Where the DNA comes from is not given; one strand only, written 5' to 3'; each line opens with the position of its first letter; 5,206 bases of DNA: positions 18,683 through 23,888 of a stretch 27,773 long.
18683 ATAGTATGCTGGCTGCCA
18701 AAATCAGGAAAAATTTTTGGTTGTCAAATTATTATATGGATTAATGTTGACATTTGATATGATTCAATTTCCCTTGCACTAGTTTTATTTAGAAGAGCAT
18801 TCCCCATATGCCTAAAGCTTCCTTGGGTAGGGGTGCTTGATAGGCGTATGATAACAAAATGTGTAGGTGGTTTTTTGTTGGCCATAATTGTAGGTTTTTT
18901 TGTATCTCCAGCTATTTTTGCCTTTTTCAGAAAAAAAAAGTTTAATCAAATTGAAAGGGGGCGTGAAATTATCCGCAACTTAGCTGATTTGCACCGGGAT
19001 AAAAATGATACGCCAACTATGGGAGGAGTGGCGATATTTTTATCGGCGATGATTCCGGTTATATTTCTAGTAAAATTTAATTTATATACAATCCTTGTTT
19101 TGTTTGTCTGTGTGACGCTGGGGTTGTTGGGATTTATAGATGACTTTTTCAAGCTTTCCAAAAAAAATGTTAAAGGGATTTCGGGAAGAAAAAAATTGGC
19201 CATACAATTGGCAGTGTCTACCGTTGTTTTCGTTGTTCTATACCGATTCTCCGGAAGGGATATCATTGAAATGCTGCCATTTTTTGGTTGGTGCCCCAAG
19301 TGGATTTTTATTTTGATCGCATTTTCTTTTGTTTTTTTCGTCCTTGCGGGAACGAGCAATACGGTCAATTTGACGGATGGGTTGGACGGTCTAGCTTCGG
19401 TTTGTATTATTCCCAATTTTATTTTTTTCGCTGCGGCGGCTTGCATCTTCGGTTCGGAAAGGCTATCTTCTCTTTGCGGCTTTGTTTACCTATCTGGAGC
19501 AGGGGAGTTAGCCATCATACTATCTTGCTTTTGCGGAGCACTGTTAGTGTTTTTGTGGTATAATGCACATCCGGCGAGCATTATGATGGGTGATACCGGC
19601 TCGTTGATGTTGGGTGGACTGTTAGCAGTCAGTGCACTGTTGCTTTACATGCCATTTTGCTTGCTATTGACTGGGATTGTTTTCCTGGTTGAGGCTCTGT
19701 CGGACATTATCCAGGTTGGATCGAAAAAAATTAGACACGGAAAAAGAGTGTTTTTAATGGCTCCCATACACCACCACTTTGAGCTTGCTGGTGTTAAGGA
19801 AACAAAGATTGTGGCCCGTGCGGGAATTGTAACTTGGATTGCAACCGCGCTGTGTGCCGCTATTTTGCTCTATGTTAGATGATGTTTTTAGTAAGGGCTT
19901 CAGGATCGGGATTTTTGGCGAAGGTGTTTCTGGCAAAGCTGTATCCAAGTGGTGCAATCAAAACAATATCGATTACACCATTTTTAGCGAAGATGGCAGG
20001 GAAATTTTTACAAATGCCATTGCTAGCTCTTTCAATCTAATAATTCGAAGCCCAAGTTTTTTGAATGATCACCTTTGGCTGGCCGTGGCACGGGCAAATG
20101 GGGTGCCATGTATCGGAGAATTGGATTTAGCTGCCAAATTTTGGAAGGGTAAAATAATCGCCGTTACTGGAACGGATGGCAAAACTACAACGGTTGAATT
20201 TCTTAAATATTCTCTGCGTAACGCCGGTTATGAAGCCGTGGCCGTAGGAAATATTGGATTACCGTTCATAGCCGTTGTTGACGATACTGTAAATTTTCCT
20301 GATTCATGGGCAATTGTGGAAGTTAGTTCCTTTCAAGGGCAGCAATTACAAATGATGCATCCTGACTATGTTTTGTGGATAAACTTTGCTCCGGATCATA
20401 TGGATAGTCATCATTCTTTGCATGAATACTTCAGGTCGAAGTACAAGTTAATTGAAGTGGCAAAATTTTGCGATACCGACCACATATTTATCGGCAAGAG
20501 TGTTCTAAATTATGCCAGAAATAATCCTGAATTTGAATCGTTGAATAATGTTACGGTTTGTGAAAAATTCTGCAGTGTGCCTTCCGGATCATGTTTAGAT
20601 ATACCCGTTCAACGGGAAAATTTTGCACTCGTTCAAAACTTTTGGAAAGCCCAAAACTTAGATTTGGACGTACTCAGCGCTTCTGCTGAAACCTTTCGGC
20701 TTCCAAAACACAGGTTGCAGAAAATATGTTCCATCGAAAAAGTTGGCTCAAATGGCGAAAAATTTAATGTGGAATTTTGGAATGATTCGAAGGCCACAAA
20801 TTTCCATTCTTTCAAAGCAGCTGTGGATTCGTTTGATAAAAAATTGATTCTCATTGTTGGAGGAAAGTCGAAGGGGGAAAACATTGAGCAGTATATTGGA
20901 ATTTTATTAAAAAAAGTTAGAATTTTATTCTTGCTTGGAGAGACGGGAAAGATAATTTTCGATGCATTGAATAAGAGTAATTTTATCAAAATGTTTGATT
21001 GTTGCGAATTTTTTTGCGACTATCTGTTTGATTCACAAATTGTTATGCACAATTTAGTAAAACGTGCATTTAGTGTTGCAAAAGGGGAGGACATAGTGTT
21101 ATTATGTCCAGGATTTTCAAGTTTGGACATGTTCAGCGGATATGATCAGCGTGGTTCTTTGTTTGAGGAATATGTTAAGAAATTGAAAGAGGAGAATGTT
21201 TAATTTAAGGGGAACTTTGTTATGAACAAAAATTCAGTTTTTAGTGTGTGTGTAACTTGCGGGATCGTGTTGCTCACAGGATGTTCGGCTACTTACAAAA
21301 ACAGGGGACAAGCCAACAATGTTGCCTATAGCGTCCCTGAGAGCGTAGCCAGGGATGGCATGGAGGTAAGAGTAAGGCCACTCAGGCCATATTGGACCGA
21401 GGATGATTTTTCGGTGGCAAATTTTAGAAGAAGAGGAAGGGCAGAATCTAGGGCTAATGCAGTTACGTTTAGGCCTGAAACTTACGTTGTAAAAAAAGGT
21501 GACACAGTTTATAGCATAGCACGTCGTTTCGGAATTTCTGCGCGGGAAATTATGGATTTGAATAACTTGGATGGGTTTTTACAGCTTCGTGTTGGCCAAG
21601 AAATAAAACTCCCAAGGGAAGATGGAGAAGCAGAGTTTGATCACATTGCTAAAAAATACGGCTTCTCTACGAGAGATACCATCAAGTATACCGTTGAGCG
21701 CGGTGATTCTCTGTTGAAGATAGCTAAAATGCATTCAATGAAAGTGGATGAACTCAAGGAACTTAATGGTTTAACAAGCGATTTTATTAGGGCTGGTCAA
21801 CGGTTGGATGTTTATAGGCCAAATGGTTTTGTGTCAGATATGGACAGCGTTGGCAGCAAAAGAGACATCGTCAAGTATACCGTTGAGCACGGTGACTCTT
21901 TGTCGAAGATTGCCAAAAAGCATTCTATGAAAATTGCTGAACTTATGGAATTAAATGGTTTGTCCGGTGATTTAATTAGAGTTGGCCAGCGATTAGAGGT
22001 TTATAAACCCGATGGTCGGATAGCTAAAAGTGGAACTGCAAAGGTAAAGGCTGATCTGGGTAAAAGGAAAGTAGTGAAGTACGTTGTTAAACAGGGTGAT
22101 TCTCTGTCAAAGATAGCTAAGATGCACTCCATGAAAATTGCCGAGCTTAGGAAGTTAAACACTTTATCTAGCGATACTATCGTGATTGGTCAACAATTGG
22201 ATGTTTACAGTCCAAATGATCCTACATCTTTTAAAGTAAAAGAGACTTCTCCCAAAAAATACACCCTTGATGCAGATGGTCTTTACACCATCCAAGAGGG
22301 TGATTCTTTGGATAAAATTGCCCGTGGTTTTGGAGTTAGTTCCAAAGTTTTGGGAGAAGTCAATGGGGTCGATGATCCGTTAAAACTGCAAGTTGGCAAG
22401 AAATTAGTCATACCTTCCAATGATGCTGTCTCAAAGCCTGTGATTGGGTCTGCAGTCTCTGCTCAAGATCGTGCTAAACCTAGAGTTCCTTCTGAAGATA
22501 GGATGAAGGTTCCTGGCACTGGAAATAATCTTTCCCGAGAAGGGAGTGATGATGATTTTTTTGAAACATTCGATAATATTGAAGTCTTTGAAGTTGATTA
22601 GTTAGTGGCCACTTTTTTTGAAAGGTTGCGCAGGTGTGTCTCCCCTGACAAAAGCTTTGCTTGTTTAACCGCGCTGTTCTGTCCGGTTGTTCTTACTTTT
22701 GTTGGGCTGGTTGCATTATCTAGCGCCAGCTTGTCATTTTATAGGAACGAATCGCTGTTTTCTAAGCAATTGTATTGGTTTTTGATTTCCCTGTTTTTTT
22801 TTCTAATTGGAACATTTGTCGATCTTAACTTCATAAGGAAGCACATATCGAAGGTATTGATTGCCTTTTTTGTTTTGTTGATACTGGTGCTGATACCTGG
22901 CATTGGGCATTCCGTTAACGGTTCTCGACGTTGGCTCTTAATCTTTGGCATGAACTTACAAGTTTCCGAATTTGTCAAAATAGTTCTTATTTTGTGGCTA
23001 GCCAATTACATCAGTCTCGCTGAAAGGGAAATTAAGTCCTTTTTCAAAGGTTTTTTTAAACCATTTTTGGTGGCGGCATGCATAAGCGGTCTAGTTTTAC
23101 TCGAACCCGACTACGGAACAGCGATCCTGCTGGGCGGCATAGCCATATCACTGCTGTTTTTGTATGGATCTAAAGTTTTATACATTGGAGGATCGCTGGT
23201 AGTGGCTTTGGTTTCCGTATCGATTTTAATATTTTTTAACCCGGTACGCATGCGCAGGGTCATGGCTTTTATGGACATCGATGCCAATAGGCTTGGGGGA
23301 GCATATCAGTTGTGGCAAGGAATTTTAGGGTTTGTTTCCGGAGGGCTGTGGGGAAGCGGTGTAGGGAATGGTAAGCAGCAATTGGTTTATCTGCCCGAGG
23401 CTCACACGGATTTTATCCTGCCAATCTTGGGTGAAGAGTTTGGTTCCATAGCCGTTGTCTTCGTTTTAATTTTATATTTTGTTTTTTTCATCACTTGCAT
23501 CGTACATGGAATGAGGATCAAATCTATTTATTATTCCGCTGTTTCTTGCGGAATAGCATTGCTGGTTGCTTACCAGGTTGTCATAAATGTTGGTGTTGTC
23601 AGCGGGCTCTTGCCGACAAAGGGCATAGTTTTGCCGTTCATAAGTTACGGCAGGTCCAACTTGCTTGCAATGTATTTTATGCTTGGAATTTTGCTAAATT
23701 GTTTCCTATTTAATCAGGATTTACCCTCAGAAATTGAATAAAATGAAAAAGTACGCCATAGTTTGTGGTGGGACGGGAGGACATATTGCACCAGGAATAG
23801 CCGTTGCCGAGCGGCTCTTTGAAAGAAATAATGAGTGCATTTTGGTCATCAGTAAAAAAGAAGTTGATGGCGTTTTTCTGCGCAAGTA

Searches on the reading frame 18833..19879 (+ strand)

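Call 6: search_protein_families(library=pfam, proteins=[window:18833-19879:+], max_evalue=0.001)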
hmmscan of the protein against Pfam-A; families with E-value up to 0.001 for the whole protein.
window:18833-19879:+ (349 aa): 2 families
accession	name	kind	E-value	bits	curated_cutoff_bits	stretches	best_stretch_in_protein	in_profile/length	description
PF00953.26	Glycos_transf_4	-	4.2e-28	98.8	27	1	88-270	3-158/160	Glycosyl transferase family 4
PF10555.14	MraY_sig1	-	1.6e-05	24.5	20.1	1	57-69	1-13/13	Phospho-N-acetylmuramoyl-pentapeptide-transferase signature 1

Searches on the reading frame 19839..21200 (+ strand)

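Call 6: search_protein_families(library=pfam, proteins=[window:19839-21200:+], max_evalue=0.001)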
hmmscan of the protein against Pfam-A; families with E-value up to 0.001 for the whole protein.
window:19839-21200:+ (454 aa): 2 families
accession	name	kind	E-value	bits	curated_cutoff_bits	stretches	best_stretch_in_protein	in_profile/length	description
PF08245.18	Mur_ligase_M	-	9.5e-15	55.5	24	1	109-211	1-116/200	Mur ligase middle domain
PF02875.26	Mur_ligase_C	-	9.7e-07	30.1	28.4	1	311-424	12-125/127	Mur ligase, glutamate ligase domain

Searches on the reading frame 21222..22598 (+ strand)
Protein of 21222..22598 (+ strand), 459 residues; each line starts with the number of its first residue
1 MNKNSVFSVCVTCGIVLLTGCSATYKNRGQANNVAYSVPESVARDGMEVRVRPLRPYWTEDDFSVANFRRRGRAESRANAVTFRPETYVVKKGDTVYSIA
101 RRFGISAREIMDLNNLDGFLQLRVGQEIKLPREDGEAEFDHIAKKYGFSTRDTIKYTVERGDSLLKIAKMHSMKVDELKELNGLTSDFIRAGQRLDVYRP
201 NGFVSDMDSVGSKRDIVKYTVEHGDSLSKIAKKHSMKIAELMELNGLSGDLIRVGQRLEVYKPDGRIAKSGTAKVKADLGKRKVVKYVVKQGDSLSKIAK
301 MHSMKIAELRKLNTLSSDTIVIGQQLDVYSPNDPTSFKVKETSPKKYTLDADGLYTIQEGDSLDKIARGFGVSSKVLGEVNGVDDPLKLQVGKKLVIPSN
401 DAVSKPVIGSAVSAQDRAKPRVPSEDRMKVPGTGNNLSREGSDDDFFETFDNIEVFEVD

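Call 6: search_protein_families(library=pfam, proteins=[window:21222-22598:+], max_evalue=0.001)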
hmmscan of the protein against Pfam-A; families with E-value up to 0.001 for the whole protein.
window:21222-22598:+ (459 aa): 9 families
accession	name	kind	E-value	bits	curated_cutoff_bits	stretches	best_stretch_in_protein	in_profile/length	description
PF01476.26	LysM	-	4e-73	241.6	20.9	5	88-131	1-43/43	LysM domain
PF23473.1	LysM3_LYK4_5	-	2.6e-27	95.1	29.3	1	87-117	4-34/48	LYK4/5 LysM3 domain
PF04225.17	LysM_OapA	-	3.4e-10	40.3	22.3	0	218-249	4-35/85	Opacity-associated protein A LysM-like domain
PF23446.1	LysM1_NFP_LYK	-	1.3e-07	32.8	36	0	94-129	16-52/60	NFP/LYK LysM1 domain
PF22310.2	NMB0315_dom_I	-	1.3e-07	32.3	27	0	90-130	8-52/83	NMB0315-like, domain I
PF23577.1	LysM_RLK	-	4.1e-07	30.4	27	0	355-378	3-26/44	LysM domain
PF23462.1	LysM3_NFP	-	1.1e-05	26.3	28.1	0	87-118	4-35/48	NFP LysM3 domain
PF13518.12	HTH_28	-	0.00037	20.9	25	0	91-108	10-27/52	Helix-turn-helix domain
PF23457.1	LysM2_NFP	-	0.0007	20.1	36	0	86-101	6-21/56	NFP LysM2 domain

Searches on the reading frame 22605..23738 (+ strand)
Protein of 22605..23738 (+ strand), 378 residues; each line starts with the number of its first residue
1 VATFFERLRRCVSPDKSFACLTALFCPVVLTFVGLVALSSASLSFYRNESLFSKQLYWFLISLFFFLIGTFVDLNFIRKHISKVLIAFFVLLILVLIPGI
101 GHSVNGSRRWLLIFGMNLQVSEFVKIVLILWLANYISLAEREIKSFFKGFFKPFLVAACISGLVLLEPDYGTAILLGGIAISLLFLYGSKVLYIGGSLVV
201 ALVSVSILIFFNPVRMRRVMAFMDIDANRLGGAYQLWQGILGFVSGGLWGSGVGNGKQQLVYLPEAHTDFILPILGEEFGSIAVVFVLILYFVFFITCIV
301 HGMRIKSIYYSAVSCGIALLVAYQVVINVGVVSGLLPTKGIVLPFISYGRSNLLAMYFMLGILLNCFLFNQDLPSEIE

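Call 6: search_protein_families(library=pfam, proteins=[window:22605-23738:+], max_evalue=0.001)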
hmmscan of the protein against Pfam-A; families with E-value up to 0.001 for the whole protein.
window:22605-23738:+ (378 aa): 1 family
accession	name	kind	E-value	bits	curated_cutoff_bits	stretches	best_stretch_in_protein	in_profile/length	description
PF01098.24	FTSW_RODA_SPOVE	-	4e-84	283.1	26.4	1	26-366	7-350/356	Cell cycle protein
